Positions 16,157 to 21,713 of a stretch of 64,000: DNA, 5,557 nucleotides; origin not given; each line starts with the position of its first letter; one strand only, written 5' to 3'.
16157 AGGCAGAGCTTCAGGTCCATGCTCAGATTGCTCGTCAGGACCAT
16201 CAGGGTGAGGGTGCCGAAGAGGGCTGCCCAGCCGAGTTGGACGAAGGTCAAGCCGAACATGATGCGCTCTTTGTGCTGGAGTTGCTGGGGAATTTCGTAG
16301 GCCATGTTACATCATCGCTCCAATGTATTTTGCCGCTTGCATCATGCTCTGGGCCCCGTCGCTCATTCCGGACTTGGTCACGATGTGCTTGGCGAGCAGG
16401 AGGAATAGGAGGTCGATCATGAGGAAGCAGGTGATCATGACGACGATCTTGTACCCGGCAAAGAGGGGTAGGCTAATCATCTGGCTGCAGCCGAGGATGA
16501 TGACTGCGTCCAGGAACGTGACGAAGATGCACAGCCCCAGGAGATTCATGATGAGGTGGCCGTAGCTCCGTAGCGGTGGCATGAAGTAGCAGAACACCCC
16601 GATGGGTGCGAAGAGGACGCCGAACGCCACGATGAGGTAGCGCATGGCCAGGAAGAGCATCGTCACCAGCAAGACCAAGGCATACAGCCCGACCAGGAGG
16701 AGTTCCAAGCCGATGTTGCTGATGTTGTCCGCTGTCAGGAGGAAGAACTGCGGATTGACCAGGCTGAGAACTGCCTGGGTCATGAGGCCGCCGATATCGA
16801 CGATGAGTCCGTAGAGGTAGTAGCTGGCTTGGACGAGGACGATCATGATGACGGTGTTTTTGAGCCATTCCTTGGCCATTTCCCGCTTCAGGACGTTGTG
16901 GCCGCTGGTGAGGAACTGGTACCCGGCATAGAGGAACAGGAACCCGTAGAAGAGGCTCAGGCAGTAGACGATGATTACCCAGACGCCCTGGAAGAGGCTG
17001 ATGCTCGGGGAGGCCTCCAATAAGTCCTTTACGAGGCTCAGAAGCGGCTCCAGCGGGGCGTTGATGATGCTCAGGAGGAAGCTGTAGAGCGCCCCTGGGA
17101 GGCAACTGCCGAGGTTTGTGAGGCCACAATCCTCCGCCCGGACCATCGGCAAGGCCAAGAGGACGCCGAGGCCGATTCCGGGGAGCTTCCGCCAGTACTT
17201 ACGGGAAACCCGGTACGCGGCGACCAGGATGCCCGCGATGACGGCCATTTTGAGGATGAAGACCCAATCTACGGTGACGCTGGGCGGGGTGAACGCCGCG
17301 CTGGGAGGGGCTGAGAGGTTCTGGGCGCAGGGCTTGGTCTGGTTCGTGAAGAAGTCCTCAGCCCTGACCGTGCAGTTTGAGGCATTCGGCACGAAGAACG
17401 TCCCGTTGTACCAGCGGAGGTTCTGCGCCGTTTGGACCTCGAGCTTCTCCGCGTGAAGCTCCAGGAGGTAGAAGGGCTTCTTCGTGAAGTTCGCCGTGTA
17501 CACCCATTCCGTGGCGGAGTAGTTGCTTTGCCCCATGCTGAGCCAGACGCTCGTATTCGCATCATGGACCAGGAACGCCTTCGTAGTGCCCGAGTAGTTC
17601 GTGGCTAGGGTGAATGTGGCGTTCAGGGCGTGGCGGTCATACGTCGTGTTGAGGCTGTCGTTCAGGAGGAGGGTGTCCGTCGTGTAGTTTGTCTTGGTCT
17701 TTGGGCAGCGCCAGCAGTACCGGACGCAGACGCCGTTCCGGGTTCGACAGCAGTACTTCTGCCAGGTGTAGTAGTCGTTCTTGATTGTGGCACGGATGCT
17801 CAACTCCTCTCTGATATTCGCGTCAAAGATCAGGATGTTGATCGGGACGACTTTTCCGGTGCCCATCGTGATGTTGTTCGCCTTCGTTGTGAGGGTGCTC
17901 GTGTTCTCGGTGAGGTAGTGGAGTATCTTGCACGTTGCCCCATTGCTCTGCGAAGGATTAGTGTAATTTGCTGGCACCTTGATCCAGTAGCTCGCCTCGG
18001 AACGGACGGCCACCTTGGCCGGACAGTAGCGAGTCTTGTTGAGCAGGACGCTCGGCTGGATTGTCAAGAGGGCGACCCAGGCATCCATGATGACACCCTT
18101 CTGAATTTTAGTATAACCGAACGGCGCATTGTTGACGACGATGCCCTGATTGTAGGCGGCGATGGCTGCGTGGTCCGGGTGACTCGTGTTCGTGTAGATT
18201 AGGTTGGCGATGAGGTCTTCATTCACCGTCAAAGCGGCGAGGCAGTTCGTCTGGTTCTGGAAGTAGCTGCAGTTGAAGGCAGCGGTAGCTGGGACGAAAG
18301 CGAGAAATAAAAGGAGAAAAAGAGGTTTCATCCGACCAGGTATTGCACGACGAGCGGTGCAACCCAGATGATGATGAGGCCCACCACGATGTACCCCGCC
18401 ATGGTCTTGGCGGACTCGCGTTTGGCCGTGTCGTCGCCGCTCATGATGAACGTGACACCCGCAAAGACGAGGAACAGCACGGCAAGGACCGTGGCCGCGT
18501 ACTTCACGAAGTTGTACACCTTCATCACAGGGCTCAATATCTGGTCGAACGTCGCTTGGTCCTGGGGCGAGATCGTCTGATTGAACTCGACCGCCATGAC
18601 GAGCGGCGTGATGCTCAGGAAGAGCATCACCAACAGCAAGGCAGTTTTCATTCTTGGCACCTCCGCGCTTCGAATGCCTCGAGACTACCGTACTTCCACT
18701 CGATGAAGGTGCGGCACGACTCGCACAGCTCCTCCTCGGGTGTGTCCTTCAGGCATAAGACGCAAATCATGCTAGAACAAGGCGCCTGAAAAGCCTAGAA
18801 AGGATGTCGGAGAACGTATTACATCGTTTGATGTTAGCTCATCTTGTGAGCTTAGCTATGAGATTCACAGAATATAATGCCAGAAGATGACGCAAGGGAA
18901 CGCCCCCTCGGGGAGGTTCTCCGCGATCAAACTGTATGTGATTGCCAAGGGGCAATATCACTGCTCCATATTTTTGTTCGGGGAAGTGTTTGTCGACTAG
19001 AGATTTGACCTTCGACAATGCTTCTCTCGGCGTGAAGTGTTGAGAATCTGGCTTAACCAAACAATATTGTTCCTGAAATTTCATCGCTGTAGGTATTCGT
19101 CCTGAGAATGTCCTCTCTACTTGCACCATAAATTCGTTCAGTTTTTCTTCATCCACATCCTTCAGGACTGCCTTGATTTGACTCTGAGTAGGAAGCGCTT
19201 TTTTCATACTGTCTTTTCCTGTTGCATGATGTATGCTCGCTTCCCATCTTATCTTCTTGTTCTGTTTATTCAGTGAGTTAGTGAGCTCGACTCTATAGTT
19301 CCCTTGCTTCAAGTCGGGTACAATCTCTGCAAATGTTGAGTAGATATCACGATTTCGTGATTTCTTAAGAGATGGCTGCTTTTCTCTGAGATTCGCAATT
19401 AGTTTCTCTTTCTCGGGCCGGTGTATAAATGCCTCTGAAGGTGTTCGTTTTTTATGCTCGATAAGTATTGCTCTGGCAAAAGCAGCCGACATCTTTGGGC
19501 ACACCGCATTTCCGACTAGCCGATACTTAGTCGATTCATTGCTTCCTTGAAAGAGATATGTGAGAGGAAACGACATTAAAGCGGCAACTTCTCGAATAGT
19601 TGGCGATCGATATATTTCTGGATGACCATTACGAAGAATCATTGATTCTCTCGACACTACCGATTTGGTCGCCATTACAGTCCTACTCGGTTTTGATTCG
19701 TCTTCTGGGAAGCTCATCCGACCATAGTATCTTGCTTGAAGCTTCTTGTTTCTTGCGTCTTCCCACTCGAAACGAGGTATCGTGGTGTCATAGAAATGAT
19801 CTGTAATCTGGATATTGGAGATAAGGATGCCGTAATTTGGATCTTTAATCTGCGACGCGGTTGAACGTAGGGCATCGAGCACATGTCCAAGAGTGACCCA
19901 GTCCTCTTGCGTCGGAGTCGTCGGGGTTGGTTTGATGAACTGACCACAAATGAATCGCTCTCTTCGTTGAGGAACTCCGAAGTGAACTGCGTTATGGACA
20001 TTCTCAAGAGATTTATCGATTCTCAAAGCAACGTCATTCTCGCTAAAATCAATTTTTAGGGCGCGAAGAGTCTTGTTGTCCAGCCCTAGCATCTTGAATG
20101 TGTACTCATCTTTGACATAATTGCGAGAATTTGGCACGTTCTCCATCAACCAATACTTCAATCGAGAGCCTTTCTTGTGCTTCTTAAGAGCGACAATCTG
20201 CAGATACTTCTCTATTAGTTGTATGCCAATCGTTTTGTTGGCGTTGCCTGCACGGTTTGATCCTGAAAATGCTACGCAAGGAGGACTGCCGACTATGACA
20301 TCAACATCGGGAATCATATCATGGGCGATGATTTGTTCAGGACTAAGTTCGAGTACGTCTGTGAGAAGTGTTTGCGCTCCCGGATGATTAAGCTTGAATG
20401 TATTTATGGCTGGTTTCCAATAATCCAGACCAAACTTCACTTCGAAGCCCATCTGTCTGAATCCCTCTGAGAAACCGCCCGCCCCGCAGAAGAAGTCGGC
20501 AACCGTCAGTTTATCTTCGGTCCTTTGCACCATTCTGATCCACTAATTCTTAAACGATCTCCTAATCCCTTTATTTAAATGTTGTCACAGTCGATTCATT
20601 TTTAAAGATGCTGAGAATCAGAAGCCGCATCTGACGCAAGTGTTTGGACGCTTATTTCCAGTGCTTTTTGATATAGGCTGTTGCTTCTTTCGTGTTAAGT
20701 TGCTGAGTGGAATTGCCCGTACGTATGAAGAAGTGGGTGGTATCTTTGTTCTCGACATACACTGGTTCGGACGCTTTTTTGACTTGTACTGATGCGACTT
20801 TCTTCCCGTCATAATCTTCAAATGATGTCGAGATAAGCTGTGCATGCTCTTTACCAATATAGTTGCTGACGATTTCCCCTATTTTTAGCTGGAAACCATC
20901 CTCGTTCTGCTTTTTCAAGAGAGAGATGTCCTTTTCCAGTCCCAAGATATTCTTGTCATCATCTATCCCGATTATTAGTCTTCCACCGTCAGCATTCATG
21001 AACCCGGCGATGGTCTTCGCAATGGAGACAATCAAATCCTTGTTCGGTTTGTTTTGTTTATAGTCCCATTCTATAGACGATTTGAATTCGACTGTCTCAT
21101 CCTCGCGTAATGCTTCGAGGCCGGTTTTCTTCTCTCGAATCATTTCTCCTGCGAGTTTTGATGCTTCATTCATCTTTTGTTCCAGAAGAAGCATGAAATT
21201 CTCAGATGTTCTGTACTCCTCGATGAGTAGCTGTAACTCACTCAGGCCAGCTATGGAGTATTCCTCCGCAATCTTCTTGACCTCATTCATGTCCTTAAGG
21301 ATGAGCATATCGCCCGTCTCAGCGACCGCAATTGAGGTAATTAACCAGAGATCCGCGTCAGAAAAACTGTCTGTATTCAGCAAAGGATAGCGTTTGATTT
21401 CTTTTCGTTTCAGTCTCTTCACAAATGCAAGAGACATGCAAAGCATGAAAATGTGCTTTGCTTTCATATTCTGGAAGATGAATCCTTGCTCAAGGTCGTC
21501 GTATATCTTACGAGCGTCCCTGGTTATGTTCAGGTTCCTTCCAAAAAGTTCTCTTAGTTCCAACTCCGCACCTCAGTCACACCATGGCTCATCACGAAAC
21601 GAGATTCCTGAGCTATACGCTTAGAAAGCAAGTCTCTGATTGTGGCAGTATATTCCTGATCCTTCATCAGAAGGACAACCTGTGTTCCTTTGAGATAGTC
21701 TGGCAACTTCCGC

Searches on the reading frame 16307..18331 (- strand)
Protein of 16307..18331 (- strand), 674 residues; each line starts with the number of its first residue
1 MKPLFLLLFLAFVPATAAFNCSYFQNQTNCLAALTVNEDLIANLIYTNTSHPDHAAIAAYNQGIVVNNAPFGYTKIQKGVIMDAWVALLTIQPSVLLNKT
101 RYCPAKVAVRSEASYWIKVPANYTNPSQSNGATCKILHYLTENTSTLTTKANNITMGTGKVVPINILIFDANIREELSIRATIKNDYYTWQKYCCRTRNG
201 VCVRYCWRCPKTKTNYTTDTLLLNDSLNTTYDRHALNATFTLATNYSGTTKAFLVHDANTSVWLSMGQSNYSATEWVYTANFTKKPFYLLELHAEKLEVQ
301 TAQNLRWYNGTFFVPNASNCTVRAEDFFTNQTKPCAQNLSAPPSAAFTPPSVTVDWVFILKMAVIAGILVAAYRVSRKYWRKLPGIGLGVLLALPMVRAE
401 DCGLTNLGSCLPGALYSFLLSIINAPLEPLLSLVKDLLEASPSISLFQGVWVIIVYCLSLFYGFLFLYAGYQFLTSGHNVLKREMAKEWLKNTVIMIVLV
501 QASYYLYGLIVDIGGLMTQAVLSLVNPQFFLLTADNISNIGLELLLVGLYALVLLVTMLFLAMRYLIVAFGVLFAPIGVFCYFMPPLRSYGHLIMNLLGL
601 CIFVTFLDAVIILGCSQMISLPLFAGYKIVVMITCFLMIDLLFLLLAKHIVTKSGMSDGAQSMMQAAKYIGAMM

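Call 11: search_protein_families(library=pfam, proteins=[window:16307-18331:-], max_evalue=0.01)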
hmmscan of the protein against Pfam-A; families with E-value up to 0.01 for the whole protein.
window:16307-18331:- (674 aa): 1 family
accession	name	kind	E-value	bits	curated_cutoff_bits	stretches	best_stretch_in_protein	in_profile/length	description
PF18895.5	T4SS_pilin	-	0.00076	20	26.6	1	449-501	15-62/71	Type IV secretion system pilin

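Call 38: search_protein_families(library=pfam, proteins=[window:16307-18331:-], max_evalue=0.5)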
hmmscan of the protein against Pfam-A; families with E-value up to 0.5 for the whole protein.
window:16307-18331:- (674 aa): 3 families
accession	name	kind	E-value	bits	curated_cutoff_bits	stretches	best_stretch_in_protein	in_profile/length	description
PF18895.5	T4SS_pilin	-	0.00076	20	26.6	1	449-501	15-62/71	Type IV secretion system pilin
PF15410.12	PH_9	-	0.041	14.5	28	1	189-282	25-115/118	Pleckstrin homology domain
PF19517.4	DUF6050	-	0.3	11.8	27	0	482-569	3-97/116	Family of unknown function (DUF6050)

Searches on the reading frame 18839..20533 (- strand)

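Call 11: search_protein_families(library=pfam, proteins=[window:18839-20533:-], max_evalue=0.01)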
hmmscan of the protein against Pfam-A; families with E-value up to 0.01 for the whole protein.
window:18839-20533:- (564 aa): 1 family
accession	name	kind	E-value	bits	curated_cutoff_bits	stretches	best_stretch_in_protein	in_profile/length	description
PF00145.23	DNA_methylase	-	2.8e-38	132.6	22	1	10-356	2-322/324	C-5 cytosine-specific DNA methylase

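Call 80: search_protein_families(library=padloc, proteins=[window:18839-20533:-], max_evalue=0.00001)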
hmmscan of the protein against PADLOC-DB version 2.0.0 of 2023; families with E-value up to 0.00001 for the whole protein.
window:18839-20533:- (564 aa): 46 families (the best 25 are shown)
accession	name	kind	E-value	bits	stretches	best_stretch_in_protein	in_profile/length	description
PDLC03378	MTase_II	-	5.7e-51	171.8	1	8-358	2-328/344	Type II methyltransferase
PDLC03234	MTase_II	-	5.7e-41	139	2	8-196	4-171/375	Type II methyltransferase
PDLC03326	MTase_II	-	1.1e-36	125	2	8-195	4-171/412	Type II methyltransferase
PDLC00033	DruM2|DruM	-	1.7e-34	117.7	2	2-195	15-186/368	DNA cytosine methylase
PDLC03272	MTase_II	-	1.7e-33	114.3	1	3-363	69-393/407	Type II methyltransferase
PDLC00026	DruM2|DruM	-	8.2e-27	92.6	1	7-358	3-316/336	DNA cytosine methylase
PDLC02656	DrmMII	-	9.1e-27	92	2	7-236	3-246/491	DrmMII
PDLC02650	DrmMII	-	1.6e-26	91.2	2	8-119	8-125/435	DrmMII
PDLC02648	DrmMII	-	1.1e-24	85.1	2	6-196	19-223/468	DrmMII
PDLC03237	MTase_II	-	1.2e-23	81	2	10-195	795-964/1036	Type II methyltransferase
PDLC03225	MTase_II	-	1.5e-23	81.4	2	7-170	6-171/615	Type II methyltransferase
PDLC03343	MTase_II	-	6.4e-22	76.1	1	11-195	8-163/462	Type II methyltransferase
PDLC02649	DrmMII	-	1.7e-21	74.7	1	304-356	361-414/422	DrmMII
PDLC03232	MTase_II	-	2.2e-21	74.2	2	302-356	401-456/465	Type II methyltransferase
PDLC00030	DruM2|DruM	-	3.3e-21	73.9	1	6-196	3-181/380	DNA cytosine methylase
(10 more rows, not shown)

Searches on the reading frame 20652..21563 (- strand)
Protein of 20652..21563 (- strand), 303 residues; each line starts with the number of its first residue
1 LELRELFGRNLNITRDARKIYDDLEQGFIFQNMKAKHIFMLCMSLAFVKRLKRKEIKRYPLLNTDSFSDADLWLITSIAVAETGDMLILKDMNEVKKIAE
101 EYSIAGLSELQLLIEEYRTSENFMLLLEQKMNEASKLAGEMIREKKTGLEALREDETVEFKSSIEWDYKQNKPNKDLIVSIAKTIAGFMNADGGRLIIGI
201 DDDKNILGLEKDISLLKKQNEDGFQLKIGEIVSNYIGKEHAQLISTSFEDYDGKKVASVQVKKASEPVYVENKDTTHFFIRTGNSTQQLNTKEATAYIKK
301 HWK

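Call 11: search_protein_families(library=pfam, proteins=[window:20652-21563:-], max_evalue=0.01)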
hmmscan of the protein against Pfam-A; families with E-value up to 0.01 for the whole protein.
window:20652-21563:- (303 aa): 1 family
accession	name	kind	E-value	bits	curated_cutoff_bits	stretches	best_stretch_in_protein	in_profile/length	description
PF04326.19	SLFN_AlbA_2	-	3.8e-21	76.3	25.3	1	154-290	1-118/118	Schlafen, AlbA_2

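Call 80: search_protein_families(library=padloc, proteins=[window:20652-21563:-], max_evalue=0.00001)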
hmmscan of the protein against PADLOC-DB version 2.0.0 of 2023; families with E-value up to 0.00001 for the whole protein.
window:20652-21563:- (303 aa): 0 families
